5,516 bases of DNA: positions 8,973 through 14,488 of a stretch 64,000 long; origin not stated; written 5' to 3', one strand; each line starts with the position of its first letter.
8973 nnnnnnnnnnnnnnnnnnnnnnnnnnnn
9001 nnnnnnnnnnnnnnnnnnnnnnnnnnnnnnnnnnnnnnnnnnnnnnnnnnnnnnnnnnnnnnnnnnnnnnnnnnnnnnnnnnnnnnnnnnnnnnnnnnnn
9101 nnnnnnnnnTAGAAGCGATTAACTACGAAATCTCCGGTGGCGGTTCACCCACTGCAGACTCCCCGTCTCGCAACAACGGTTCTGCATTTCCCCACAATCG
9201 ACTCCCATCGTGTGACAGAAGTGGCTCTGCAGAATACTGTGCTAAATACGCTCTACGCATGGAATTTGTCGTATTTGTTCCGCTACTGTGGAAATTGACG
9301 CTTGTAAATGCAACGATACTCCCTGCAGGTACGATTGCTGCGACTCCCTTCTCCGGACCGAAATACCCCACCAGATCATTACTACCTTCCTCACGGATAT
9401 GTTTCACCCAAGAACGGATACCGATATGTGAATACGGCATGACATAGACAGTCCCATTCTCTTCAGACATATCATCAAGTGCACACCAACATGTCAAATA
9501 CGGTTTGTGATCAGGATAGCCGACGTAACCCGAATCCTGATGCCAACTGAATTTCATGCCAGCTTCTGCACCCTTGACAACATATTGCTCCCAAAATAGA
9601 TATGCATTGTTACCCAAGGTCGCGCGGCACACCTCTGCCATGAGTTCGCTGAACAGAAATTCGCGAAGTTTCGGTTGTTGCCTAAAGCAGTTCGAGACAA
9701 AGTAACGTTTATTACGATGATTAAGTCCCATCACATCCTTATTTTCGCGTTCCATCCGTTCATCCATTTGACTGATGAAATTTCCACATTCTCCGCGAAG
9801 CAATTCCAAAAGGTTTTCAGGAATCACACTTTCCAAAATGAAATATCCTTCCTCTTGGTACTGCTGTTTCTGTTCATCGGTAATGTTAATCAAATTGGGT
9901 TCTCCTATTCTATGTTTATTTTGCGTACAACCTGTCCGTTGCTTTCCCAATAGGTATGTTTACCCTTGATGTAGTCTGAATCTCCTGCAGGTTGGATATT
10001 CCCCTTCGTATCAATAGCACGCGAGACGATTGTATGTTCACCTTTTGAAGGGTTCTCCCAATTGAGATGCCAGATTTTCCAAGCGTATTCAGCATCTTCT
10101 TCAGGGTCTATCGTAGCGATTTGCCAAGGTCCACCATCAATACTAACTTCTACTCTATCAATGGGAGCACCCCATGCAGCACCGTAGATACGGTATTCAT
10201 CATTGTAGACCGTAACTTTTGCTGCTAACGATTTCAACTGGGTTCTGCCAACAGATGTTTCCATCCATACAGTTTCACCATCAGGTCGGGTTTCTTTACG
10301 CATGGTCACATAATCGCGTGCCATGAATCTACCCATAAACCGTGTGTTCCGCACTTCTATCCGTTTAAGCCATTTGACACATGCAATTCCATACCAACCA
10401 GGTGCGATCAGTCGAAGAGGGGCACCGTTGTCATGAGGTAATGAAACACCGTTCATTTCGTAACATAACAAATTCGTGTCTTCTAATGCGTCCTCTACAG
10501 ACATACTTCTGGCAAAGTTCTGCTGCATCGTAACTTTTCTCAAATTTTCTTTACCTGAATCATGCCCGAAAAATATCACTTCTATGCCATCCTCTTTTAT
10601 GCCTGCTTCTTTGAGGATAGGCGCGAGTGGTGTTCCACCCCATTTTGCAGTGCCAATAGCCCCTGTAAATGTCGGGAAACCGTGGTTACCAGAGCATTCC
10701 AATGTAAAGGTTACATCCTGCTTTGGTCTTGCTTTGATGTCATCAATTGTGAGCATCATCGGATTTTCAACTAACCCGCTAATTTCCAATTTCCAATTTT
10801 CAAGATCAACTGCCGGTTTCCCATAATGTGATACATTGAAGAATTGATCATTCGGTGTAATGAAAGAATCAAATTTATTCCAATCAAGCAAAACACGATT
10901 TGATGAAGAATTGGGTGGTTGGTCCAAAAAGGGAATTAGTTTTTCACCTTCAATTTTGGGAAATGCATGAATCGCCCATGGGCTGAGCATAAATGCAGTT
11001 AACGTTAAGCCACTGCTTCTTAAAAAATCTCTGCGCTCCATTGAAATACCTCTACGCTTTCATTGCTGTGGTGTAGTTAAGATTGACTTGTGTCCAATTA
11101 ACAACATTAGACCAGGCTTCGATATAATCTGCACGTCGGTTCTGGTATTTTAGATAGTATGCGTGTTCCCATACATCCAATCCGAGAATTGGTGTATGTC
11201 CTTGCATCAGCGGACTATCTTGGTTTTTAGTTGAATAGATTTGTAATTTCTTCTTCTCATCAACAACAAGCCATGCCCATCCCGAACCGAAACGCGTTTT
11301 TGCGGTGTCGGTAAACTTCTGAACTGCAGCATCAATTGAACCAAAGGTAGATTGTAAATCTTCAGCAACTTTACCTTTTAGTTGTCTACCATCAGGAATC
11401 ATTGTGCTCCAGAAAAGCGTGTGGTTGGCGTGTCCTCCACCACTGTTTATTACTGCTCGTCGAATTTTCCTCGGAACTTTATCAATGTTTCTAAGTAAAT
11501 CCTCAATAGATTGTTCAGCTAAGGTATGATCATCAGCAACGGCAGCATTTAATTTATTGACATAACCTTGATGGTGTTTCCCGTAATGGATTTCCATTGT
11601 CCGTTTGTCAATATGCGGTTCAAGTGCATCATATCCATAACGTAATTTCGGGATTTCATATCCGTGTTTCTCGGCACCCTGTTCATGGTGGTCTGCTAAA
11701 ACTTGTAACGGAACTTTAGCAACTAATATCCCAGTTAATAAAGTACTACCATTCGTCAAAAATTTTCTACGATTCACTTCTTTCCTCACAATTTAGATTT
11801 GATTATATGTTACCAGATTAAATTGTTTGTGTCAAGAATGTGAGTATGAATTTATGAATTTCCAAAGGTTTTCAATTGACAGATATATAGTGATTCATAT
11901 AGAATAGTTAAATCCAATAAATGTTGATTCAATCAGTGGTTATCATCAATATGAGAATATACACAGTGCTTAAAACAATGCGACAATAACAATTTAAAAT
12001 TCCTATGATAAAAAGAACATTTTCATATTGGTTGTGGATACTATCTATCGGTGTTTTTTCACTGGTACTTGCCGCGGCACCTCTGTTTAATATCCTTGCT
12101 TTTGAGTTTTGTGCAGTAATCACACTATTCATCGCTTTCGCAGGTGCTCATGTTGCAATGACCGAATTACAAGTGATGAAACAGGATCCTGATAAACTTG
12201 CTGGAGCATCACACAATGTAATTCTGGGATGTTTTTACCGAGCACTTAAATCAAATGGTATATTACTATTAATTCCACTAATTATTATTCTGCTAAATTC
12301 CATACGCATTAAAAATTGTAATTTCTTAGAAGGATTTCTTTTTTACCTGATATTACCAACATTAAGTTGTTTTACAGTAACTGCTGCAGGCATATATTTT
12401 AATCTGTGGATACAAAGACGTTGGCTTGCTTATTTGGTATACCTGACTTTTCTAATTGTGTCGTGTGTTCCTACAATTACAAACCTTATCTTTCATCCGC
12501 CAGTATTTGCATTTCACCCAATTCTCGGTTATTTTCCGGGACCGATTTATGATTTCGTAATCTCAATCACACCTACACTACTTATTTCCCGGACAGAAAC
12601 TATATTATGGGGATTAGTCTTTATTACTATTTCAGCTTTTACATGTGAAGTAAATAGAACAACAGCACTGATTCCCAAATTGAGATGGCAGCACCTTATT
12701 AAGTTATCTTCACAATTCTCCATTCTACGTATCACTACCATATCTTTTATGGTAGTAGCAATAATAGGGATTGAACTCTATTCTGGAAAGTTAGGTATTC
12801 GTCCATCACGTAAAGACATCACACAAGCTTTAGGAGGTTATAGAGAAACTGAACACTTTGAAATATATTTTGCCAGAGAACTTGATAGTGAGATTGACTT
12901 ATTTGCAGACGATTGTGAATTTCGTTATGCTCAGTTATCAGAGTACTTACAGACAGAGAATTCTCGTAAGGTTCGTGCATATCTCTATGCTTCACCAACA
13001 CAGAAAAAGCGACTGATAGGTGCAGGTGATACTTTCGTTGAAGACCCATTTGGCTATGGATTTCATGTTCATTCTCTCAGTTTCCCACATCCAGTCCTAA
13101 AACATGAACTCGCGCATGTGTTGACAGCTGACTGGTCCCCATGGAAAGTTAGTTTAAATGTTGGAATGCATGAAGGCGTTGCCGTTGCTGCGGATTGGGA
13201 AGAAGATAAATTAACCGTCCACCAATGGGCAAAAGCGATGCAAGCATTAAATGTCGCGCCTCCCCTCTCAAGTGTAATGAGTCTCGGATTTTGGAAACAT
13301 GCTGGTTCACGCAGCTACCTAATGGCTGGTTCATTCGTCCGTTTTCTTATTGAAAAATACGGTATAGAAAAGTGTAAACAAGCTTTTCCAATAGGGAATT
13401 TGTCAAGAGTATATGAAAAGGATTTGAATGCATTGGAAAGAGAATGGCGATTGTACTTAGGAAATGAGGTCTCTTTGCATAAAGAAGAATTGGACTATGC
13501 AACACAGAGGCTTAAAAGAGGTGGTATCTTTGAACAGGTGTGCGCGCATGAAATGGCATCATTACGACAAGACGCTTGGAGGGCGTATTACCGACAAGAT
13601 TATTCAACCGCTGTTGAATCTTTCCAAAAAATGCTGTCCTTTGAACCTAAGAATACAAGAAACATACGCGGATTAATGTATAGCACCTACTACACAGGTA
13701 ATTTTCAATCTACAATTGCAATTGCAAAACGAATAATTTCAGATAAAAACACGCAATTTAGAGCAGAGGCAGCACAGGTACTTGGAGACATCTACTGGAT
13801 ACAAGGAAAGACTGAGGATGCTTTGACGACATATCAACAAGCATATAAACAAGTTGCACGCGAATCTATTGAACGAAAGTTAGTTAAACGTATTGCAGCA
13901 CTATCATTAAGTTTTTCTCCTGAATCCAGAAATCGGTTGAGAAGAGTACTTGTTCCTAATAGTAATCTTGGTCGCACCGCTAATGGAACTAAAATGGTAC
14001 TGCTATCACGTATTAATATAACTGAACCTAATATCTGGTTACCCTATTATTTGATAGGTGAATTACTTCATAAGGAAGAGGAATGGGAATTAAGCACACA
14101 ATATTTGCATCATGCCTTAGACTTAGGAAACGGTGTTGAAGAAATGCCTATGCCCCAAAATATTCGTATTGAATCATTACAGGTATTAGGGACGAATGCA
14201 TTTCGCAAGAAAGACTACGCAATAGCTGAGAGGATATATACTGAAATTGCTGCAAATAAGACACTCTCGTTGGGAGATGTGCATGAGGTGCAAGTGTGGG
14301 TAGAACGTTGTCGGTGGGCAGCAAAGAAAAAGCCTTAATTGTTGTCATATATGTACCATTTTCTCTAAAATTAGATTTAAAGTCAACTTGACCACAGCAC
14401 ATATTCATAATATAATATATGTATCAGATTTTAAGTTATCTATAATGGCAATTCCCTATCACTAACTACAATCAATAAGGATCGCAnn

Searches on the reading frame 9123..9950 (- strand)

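Call 57: search_protein_families(library=pfam, max_evalue=0.0001, proteins=[window:9123-9950:-])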
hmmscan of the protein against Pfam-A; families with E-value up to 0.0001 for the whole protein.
window:9123-9950:- (275 aa): 1 family
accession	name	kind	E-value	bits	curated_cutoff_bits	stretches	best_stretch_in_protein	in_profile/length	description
PF05721.19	PhyH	-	1.8e-21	77.8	22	1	31-234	1-213/213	Phytanoyl-CoA dioxygenase (PhyH)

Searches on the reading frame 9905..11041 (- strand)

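Call 57: search_protein_families(library=pfam, max_evalue=0.0001, proteins=[window:9905-11041:-])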
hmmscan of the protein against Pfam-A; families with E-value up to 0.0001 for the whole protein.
window:9905-11041:- (378 aa): 2 families
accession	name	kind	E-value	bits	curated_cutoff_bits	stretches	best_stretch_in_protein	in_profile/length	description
PF00174.25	Oxidored_molyb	-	6.4e-47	159.7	24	1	73-237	2-167/169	Oxidoreductase molybdopterin binding domain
PF03404.22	Mo-co_dimer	-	1.2e-09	38.7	22.7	1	279-353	27-117/138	Mo-co oxidoreductase dimerisation domain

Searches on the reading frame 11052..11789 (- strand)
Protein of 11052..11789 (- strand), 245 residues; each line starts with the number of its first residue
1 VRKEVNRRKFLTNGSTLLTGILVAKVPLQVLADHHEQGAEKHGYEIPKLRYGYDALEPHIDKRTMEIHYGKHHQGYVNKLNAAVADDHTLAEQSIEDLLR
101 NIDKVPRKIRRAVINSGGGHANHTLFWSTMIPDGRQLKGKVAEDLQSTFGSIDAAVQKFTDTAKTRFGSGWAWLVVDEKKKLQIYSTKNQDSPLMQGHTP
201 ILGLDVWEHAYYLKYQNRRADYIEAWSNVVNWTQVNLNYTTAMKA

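Call 57: search_protein_families(library=pfam, max_evalue=0.0001, proteins=[window:11052-11789:-])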
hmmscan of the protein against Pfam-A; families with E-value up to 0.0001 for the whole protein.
window:11052-11789:- (245 aa): 2 families
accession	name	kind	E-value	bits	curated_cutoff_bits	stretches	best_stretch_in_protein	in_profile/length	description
PF02777.23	Sod_Fe_C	-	1.6e-41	140.9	20.9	1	138-236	2-100/102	Iron/manganese superoxide dismutases, C-terminal domain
PF00081.27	Sod_Fe_N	-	1.8e-28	99.3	27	1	44-130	2-81/82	Iron/manganese superoxide dismutases, alpha-hairpin domain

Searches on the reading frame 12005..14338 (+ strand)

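Call 57: search_protein_families(library=pfam, max_evalue=0.0001, proteins=[window:12005-14338:+])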
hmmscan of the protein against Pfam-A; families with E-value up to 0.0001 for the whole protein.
window:12005-14338:+ (777 aa): 3 families
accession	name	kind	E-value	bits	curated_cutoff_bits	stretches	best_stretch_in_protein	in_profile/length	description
PF13424.12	TPR_12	-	7.8e-08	32.9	30.1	0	567-615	26-73/77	Tetratricopeptide repeat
PF07719.23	TPR_2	-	2.6e-07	30.7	27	0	587-615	1-29/34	Tetratricopeptide repeat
PF09976.15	TPR_21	-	3.2e-06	27.5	25.5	1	575-628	134-185/193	Tetratricopeptide repeat-like domain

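Call 80: search_protein_families(library=ncbifam, max_evalue=1, proteins=[window:12005-14338:+])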
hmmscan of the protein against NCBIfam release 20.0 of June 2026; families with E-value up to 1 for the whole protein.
window:12005-14338:+ (777 aa): 11 families
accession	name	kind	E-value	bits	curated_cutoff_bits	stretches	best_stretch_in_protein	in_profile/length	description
TIGR02917.1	PEP_TPR_lipo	equivalog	2.6e-05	22.3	312.2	1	529-621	647-737/899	XrtA/PEP-CTERM system TPR-repeat protein PrsT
NF047507.1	TPR_BatC_Lepto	exception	6.8e-05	22.4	175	1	526-617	33-126/214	TPR repeat-containing protein BatC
NF047371.1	FlcA_CTERM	equivalog_domain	0.00023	19.8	300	1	530-616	168-252/646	periplasmic flagellar collar protein FlcA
TIGR04510.1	mod_pep_cyc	subfamily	0.00036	19.2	400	1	518-634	469-582/814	putative peptide modification system cyclase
NF007468.0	PRK10049.1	equivalog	0.00036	18.8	1043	1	530-620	114-201/817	poly-beta-1,6 N-acetyl-D-glucosamine export porin PgaA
TIGR02552.1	LcrH_SycD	equivalog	0.0046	16.7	104.8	1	514-633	15-132/136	SycD/LcrH family type III secretion system chaperone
NF053607.1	CHU_0125_OmpA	equivalog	0.0094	14.5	620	1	517-634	19-134/639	CHU_0125 family OmpA-like outer membrane integrity protein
NF053520.1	HK_Porph_FimS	equivalog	0.025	12.8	600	1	550-616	79-153/618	sensor histidine kinase FimS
NF008756.0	PRK11788.1-4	equivalog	0.032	13.3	474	1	532-632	195-294/389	lipopolysaccharide assembly protein LapB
NF052415.1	T3SS_chap_SctY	equivalog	0.039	14.5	70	1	542-612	31-102/106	type III secretion apparatus assembly chaperone SctY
NF052312.1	T9SS_PorW_SprE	equivalog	0.048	12.3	250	1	528-619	115-211/716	type IX secretion system periplasmic lipoprotein PorW/SprE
